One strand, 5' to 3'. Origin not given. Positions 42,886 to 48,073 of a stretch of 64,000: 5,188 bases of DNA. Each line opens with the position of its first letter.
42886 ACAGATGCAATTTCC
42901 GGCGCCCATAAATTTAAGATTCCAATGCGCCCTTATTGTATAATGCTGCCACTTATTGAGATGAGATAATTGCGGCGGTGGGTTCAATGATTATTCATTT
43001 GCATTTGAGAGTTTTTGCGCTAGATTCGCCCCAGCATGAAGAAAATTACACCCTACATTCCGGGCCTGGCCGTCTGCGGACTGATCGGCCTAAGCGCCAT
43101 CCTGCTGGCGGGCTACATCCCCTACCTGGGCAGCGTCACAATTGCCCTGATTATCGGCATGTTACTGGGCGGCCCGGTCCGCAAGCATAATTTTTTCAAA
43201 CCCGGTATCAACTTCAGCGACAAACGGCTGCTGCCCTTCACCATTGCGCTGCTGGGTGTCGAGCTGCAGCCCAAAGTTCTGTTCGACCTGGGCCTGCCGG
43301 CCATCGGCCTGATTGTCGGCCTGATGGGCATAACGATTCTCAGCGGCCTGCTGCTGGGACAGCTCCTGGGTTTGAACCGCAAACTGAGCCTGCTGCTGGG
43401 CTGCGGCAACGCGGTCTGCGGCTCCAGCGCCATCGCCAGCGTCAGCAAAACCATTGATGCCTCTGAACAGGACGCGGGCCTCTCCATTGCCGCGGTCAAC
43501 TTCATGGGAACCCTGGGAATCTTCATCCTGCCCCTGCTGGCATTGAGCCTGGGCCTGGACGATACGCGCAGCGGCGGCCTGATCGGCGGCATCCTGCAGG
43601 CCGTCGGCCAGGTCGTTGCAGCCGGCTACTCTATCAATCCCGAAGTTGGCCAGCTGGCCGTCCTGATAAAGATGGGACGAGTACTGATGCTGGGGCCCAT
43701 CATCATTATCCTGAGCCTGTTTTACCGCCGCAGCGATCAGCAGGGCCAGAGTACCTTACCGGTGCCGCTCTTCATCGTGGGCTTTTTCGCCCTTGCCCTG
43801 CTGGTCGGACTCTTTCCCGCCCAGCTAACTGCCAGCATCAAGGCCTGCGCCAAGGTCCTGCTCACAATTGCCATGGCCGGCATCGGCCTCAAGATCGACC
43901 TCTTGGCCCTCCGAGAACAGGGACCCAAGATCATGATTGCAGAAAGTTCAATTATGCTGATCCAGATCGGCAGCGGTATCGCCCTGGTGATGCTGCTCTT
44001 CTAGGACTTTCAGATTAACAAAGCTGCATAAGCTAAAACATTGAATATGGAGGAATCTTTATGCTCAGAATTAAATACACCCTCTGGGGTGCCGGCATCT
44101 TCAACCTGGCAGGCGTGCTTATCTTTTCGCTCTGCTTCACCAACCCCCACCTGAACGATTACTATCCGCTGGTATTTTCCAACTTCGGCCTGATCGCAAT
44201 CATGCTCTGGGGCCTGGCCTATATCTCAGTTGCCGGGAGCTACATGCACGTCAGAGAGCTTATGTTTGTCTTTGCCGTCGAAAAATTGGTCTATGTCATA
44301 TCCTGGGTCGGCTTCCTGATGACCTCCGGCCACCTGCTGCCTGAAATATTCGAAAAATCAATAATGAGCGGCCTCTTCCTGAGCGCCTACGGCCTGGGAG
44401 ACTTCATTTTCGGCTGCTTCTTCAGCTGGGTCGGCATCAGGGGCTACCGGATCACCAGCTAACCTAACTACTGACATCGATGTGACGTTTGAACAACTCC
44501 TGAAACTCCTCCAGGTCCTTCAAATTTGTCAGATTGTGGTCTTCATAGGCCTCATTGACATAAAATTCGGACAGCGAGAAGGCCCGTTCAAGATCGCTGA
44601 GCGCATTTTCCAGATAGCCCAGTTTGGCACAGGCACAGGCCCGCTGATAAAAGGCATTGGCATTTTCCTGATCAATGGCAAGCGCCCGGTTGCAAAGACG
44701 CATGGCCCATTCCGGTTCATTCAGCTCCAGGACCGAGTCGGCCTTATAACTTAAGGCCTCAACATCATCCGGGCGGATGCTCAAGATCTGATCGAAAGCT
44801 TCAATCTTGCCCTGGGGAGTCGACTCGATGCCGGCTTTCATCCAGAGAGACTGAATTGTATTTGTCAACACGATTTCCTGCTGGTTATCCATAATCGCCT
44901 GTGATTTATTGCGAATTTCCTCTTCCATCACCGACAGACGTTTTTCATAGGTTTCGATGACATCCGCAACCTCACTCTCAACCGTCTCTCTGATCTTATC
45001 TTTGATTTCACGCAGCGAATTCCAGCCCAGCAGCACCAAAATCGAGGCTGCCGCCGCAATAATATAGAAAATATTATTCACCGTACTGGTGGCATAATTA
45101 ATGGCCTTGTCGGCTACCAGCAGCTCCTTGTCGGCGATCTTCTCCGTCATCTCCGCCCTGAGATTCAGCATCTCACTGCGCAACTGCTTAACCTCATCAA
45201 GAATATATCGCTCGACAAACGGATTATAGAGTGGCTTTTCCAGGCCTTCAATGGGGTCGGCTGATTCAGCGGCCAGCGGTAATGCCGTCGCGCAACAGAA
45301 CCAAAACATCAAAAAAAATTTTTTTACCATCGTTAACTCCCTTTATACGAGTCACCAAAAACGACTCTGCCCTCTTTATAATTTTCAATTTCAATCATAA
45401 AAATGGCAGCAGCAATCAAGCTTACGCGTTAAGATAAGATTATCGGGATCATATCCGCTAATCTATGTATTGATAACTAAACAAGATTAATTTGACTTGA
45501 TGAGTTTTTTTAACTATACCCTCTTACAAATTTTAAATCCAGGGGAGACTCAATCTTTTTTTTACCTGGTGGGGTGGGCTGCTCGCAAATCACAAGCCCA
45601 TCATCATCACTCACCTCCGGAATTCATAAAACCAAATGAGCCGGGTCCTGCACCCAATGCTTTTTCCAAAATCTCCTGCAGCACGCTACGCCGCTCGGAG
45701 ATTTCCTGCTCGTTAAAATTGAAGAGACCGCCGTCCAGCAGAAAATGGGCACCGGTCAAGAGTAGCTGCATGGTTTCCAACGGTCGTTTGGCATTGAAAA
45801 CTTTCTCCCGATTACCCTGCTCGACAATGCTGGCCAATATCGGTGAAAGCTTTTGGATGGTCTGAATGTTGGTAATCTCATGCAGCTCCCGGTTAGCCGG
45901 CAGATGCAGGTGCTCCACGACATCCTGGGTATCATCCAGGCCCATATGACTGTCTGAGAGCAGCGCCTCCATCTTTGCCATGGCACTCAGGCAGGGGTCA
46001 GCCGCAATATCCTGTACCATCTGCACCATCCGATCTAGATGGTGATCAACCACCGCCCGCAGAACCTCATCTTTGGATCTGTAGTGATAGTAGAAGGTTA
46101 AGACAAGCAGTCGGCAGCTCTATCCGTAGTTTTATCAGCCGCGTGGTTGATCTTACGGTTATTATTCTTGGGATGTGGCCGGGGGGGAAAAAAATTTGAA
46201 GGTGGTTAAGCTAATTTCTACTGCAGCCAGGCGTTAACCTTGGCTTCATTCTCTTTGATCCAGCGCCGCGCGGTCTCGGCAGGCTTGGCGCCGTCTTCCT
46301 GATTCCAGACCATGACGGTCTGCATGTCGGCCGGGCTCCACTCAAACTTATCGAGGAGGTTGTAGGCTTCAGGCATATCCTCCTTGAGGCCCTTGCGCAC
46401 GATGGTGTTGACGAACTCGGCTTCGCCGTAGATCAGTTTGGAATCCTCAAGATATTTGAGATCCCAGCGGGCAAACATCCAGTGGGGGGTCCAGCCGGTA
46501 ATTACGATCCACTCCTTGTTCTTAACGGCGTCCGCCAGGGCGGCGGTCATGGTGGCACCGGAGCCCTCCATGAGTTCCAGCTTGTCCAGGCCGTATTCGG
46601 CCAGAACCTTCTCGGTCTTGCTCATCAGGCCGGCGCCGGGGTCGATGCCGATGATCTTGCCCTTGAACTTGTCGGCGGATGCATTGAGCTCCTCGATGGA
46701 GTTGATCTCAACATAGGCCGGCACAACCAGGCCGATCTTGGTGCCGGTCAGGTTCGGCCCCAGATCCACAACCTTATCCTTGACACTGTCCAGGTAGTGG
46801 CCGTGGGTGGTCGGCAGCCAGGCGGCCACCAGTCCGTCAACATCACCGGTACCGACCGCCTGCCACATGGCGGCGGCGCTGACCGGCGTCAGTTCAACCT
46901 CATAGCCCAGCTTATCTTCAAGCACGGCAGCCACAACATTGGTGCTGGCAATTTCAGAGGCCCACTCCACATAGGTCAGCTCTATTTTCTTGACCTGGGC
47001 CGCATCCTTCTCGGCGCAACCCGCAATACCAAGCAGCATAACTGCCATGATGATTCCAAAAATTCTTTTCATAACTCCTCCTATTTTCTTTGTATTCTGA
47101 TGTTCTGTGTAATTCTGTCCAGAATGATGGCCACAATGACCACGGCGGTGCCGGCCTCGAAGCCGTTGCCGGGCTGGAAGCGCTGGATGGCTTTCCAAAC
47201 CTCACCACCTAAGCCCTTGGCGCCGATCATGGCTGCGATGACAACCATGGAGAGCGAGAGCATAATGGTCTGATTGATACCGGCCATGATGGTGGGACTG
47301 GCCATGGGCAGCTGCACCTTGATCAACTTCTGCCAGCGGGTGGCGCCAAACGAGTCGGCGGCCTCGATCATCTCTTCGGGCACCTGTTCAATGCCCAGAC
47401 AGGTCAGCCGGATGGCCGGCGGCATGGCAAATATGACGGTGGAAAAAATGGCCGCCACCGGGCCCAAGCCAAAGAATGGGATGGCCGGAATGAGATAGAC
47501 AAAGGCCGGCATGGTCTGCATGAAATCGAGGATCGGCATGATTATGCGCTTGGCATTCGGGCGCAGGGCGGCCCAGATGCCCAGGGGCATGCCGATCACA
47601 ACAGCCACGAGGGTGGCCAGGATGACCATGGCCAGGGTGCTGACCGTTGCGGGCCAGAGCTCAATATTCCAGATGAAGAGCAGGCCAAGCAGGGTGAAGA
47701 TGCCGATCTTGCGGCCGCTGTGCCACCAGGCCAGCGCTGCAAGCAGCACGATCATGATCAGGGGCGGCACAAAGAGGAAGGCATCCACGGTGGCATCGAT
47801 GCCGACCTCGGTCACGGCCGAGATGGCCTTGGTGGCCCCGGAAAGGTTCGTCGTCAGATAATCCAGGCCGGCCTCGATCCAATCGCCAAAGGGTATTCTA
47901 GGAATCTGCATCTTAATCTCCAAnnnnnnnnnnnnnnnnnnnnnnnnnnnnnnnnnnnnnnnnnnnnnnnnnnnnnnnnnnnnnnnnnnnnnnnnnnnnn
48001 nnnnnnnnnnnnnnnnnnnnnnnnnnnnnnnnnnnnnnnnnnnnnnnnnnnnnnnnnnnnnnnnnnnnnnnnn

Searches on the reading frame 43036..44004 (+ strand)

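Call 55: search_protein_families(library=pfam, proteins=[window:43036-44004:+], max_evalue=0.00001)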
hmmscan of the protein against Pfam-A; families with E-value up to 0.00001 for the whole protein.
window:43036-44004:+ (322 aa): 1 family
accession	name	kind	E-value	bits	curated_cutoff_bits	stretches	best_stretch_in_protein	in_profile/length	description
PF03601.19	Cons_hypoth698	-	6.5e-71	239.2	24.5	1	9-302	1-303/304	Conserved hypothetical protein 698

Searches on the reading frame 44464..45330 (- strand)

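Call 55: search_protein_families(library=pfam, proteins=[window:44464-45330:-], max_evalue=0.00001)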
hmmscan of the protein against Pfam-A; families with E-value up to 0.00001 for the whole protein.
window:44464-45330:- (288 aa): 2 families
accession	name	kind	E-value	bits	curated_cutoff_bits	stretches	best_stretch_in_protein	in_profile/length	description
PF07719.23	TPR_2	-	6.7e-07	29.4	27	0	224-254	1-31/34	Tetratricopeptide repeat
PF00515.34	TPR_1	-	3.7e-06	26.9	27.8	0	191-223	2-34/34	Tetratricopeptide repeat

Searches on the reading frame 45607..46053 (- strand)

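Call 55: search_protein_families(library=pfam, proteins=[window:45607-46053:-], max_evalue=0.00001)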
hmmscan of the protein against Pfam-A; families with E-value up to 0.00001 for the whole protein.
window:45607-46053:- (148 aa): 1 family
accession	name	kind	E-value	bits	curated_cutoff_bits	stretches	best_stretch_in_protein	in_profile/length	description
PF21303.2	TetR_C_39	-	3.5e-16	60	27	1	44-128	8-92/92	Tetracyclin repressor-like, C-terminal domain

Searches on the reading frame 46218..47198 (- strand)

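Call 55: search_protein_families(library=pfam, proteins=[window:46218-47198:-], max_evalue=0.00001)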
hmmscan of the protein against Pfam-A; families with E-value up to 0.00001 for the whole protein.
window:46218-47198:- (326 aa): 1 family
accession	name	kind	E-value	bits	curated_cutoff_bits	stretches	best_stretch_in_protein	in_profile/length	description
PF04069.17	OpuAC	-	2.2e-74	250.8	21.2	1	70-316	1-257/257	Substrate binding domain of ABC-type glycine betaine transport system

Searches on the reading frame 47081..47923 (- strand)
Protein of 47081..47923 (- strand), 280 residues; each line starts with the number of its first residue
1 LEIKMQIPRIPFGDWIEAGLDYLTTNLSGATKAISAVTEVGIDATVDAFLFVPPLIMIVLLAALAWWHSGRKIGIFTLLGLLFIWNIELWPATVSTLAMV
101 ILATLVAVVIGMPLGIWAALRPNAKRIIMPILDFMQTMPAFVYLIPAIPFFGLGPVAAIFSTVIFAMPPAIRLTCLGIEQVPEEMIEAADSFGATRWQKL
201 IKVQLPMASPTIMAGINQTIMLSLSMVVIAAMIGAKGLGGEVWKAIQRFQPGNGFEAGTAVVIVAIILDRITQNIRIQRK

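Call 80: search_protein_families(library=pfam, proteins=[window:47081-47923:-], max_evalue=0.0001)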
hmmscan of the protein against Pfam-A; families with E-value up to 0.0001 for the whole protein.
window:47081-47923:- (280 aa): 1 family
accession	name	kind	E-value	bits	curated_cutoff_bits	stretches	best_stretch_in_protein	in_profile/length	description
PF00528.27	BPD_transp_1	-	4.7e-26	92.1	26.4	1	111-268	1-167/184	Binding-protein-dependent transport system inner membrane component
